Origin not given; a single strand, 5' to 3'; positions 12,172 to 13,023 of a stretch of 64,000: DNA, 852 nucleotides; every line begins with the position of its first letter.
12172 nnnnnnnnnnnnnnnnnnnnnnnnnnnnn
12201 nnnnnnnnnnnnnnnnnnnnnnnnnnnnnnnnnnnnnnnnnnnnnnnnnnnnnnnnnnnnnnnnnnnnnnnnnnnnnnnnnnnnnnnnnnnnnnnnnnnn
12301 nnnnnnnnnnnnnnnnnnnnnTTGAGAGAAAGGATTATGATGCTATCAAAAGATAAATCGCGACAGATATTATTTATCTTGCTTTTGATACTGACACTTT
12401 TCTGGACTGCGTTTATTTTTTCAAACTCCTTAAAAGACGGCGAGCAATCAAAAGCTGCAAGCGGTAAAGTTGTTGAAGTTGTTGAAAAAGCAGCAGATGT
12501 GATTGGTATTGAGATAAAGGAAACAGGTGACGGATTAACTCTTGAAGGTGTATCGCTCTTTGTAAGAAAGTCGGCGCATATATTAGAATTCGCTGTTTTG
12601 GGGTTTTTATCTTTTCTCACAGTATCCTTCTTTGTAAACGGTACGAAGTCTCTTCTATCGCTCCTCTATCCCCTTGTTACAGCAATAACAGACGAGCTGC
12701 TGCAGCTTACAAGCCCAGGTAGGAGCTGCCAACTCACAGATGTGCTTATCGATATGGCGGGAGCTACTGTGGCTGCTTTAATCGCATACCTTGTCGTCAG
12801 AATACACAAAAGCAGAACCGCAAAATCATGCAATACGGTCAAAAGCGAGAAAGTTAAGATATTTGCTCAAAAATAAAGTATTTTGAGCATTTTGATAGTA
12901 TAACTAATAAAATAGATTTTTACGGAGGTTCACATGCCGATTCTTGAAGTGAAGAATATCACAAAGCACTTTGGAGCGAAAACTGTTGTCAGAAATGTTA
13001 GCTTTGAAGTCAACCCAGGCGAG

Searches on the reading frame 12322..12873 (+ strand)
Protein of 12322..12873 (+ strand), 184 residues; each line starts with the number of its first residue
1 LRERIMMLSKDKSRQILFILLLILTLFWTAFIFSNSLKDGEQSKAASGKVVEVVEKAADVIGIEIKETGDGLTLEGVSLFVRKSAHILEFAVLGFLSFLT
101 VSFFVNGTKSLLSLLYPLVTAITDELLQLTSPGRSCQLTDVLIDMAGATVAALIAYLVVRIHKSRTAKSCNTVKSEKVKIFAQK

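Call 31: search_protein_families(library=pfam, proteins=[window:12322-12873:+], max_evalue=0.01)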
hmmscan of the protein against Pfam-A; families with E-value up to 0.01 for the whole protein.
window:12322-12873:+ (184 aa): 1 family
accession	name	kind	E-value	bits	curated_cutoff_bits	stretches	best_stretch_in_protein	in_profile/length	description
PF04892.17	VanZ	-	9e-18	65.5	30.1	1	22-158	2-125/126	VanZ like family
